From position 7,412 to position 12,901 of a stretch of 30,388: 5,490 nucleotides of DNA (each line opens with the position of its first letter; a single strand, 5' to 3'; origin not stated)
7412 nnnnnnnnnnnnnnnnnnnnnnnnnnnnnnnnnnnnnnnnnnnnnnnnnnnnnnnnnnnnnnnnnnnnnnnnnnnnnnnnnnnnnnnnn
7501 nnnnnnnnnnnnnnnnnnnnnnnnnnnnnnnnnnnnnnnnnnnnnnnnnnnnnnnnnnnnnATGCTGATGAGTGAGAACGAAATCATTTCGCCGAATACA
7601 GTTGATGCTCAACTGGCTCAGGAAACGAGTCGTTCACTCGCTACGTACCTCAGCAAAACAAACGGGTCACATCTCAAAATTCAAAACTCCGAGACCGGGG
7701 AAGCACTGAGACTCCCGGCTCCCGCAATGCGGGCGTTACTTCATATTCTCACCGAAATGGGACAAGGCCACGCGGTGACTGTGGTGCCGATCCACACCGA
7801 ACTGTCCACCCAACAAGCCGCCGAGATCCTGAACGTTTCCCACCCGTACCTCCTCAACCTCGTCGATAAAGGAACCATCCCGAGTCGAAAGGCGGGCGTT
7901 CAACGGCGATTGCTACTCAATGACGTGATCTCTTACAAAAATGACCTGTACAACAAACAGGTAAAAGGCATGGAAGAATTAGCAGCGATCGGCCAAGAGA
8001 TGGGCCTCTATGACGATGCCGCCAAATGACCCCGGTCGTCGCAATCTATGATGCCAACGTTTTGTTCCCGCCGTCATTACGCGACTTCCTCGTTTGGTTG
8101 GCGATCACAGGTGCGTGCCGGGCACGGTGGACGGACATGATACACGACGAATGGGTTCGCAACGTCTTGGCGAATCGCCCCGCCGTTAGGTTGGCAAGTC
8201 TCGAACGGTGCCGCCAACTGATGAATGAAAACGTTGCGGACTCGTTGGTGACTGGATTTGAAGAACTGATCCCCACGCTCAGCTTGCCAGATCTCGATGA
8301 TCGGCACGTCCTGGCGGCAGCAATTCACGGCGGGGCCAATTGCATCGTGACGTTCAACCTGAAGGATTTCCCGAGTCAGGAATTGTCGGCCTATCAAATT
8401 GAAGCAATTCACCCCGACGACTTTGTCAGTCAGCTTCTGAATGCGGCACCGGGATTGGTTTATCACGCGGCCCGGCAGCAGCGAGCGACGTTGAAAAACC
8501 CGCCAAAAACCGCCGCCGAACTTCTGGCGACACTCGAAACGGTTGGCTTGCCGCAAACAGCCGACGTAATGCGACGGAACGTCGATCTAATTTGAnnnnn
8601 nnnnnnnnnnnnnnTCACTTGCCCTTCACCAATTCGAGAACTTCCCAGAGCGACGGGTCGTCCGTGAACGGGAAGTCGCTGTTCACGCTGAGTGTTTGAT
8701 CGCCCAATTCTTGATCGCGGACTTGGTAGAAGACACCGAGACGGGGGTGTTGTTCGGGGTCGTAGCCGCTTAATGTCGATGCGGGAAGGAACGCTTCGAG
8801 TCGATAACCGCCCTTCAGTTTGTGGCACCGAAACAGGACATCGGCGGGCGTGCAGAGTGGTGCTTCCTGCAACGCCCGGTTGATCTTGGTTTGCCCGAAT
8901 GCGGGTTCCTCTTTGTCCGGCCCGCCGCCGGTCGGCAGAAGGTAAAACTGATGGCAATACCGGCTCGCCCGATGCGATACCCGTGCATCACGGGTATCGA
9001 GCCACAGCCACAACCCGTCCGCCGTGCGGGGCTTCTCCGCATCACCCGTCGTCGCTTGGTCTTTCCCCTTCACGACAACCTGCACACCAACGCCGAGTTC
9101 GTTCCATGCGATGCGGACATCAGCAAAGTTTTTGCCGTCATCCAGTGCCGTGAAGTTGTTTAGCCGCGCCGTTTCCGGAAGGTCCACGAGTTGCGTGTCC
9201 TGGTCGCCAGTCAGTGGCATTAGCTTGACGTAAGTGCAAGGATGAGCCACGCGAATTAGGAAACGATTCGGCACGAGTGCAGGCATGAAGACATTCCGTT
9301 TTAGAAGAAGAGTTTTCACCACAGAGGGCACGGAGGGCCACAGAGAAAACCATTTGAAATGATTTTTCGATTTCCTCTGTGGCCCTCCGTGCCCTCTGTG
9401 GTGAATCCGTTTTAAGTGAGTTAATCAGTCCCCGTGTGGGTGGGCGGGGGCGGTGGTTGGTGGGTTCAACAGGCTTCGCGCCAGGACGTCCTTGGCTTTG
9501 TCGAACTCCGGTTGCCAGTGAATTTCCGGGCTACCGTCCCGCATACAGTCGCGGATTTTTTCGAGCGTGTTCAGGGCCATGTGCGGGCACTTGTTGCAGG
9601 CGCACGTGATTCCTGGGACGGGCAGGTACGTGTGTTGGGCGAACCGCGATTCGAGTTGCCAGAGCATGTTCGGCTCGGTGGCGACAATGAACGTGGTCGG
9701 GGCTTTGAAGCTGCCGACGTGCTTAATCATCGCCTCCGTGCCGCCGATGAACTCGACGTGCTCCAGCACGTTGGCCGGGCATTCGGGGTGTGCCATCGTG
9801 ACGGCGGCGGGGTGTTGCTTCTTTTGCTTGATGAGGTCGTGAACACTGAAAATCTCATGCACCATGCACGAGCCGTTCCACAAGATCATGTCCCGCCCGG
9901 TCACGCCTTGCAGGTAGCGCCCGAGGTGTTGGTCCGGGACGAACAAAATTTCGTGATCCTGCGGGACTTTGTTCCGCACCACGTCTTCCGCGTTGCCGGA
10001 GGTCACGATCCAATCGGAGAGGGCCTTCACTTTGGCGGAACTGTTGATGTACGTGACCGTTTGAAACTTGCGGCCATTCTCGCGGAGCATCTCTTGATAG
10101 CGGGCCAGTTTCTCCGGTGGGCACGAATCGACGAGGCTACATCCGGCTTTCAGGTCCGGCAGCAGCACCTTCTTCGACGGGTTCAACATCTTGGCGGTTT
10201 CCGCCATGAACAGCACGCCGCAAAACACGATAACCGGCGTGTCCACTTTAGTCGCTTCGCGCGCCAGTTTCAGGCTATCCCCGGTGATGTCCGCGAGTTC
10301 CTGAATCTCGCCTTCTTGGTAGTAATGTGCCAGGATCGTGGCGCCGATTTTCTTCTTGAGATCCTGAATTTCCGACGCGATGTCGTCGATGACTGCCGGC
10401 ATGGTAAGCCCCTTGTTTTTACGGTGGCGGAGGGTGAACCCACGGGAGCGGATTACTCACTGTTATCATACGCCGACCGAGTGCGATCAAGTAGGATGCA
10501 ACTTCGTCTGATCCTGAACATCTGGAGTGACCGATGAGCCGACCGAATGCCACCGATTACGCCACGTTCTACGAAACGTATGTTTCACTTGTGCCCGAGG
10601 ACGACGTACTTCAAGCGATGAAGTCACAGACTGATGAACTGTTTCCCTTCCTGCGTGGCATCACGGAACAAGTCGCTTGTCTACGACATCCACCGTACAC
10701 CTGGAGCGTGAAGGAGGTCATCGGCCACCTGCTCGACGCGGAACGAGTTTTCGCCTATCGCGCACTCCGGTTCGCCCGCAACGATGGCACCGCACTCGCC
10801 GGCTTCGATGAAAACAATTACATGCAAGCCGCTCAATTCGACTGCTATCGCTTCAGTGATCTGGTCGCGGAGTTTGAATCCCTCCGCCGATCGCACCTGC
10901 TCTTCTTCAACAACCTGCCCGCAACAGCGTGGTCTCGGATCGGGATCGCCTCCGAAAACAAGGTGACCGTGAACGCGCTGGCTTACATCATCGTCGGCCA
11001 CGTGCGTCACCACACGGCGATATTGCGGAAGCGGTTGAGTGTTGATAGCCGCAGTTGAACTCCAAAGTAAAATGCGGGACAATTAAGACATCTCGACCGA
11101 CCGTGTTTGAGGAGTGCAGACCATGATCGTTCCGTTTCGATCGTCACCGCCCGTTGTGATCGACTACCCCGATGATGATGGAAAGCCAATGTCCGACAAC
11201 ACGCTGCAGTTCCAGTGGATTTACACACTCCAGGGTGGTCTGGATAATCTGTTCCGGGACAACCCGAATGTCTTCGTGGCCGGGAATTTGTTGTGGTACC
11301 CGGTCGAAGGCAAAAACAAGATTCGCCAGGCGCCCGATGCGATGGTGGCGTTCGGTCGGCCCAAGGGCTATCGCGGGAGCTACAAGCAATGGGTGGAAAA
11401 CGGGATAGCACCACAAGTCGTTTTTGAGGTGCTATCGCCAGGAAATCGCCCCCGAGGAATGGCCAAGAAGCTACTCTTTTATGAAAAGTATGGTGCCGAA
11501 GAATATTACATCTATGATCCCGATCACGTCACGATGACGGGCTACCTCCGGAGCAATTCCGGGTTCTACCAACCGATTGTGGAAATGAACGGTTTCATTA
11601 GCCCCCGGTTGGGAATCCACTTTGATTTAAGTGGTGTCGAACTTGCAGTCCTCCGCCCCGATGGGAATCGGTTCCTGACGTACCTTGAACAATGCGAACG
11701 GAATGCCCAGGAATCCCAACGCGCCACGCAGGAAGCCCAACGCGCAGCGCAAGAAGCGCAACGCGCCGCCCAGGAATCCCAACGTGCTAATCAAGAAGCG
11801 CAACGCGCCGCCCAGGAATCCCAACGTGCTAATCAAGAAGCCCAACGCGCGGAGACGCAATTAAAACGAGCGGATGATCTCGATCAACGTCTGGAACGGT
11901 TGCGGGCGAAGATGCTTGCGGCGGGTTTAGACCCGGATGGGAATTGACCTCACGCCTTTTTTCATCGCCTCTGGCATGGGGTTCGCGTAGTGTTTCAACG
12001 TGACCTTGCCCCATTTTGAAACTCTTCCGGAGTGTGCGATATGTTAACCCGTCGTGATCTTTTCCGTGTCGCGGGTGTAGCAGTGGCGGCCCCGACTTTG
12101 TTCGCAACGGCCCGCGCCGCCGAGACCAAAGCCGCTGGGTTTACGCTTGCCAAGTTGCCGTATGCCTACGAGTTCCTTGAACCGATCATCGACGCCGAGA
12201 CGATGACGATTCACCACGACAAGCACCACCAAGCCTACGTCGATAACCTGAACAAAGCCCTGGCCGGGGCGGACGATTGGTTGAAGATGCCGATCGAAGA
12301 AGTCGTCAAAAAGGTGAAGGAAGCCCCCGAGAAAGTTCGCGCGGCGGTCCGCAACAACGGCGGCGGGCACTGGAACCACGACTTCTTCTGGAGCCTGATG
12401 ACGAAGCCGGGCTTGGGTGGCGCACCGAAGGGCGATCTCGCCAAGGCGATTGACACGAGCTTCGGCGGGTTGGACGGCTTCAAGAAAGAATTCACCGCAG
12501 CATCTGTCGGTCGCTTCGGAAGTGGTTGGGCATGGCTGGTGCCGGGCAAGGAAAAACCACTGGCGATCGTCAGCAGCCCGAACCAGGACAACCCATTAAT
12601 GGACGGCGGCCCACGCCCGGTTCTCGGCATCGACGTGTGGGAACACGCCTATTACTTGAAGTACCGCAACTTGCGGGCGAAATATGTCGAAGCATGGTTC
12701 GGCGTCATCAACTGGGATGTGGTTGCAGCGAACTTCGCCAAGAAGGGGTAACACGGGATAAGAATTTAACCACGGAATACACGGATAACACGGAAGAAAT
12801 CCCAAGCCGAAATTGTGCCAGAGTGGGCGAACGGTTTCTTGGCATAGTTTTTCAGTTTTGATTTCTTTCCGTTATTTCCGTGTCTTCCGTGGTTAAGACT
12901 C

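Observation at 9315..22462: A family of six intergenic hairpin elements that share an architecture (mirrored arrays of 8-10-nt periodic YACGRA units) but not a sequence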

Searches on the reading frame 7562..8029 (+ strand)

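Call 55: search_protein_families(library=pfam, proteins=[window:7562-8029:+], max_evalue=0.01)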
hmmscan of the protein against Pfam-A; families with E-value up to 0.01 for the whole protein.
window:7562-8029:+ (155 aa): 1 family
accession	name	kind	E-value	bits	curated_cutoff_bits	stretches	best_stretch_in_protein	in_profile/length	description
PF12728.13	HTH_17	-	1.9e-08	34.9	27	1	81-126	2-47/51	Helix-turn-helix domain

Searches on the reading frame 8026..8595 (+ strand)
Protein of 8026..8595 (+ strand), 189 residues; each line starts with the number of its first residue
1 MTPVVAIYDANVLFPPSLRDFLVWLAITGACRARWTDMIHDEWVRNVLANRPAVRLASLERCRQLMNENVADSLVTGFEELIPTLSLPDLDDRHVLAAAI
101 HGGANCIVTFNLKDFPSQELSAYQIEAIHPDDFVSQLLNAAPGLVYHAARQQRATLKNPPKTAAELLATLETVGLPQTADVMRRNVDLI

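Call 55: search_protein_families(library=pfam, proteins=[window:8026-8595:+], max_evalue=0.01)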
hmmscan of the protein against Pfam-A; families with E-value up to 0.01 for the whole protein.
window:8026-8595:+ (189 aa): 1 family
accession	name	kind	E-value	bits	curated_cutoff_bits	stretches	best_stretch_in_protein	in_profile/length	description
PF13470.12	PIN_3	-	5.5e-07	30.9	27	1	17-112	20-114/115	PIN domain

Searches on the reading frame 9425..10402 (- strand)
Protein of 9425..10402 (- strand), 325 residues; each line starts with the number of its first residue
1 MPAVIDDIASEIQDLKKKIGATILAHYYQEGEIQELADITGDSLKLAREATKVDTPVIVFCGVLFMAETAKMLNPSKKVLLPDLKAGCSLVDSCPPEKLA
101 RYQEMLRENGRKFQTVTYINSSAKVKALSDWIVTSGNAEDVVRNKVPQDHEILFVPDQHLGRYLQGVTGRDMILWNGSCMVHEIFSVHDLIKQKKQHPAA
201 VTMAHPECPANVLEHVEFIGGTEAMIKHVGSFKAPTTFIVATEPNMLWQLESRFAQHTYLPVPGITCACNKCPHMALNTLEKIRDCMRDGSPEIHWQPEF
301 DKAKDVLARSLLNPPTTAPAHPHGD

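Call 55: search_protein_families(library=pfam, proteins=[window:9425-10402:-], max_evalue=0.01)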
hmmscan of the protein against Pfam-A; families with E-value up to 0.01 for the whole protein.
window:9425-10402:- (325 aa): 2 families
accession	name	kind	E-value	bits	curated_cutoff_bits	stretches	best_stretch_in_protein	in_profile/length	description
PF02445.21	NadA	-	5.8e-101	337.9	27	1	11-310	2-293/295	Quinolinate synthetase A protein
PF11501.13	bCoV_NSP1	-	0.00084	19.5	25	1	114-191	10-86/138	Betacoronavirus replicase NSP1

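Call 91: find_encoding_contigs(protein=window:9425-10402:-, flank=3000, max_places=6)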
Protein window:9425-10402:- (325 aa): 1 contig read that carries it; 1 place shown.
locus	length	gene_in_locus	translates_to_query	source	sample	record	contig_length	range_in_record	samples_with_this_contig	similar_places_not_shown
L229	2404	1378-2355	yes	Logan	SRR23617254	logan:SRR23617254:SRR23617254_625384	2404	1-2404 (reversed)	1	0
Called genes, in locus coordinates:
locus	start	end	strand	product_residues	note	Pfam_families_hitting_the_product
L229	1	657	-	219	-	?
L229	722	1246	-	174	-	PF12867:DinB_2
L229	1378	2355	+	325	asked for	PF02445:NadA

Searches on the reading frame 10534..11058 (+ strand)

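Call 55: search_protein_families(library=pfam, proteins=[window:10534-11058:+], max_evalue=0.01)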
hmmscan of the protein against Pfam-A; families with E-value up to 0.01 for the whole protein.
window:10534-11058:+ (174 aa): 2 families
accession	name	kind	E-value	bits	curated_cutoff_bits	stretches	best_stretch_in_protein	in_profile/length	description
PF12867.12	DinB_2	-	1.2e-15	58.5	24.8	1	32-163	5-127/128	DinB superfamily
PF04978.18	MST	-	7e-05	23.7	27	1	28-166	5-145/149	Mycothiol-S-transferase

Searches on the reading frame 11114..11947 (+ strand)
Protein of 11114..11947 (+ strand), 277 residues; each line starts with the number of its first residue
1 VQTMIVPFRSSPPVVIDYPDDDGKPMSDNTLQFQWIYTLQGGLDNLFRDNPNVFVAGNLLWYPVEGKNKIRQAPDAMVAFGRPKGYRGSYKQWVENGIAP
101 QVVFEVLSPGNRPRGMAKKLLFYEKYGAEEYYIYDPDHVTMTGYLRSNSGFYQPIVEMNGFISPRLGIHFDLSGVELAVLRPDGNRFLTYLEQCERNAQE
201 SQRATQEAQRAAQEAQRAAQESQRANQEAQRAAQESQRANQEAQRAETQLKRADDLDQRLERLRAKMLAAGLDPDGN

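Call 55: search_protein_families(library=pfam, proteins=[window:11114-11947:+], max_evalue=0.01)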
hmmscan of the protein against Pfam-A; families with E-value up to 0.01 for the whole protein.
window:11114-11947:+ (277 aa): 1 family
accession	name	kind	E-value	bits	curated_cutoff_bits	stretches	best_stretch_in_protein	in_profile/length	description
PF05685.18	Uma2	-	2e-14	53.9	27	1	44-157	44-151/172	Putative restriction endonuclease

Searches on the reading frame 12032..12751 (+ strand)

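Call 8: search_protein_families(library=ncbifam, proteins=[window:12032-12751:+])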
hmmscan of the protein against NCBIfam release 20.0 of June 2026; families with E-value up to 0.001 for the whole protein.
window:12032-12751:+ (239 aa): 3 families
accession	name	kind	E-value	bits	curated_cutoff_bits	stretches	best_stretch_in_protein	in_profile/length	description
NF008177.0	PRK10925.1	equivalog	8.8e-65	218.4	363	1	37-238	3-205/206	superoxide dismutase [Mn]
NF007832.0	PRK10543.1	equivalog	9.4e-55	185.2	348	1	37-236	3-192/193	superoxide dismutase [Fe]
NF041312.1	Superox_dis_Halo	equivalog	3.2e-41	141.5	300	1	39-237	2-190/196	superoxide dismutase [Mn]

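Call 9: search_protein_families(library=pfam, proteins=[window:12032-12751:+])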
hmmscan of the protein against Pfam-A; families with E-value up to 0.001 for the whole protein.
window:12032-12751:+ (239 aa): 2 families
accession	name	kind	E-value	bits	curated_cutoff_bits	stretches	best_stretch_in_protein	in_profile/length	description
PF02777.23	Sod_Fe_C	-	8.6e-39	132.2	20.9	1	132-233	1-101/102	Iron/manganese superoxide dismutases, C-terminal domain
PF00081.27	Sod_Fe_N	-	8.3e-30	103.5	27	1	37-123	2-81/82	Iron/manganese superoxide dismutases, alpha-hairpin domain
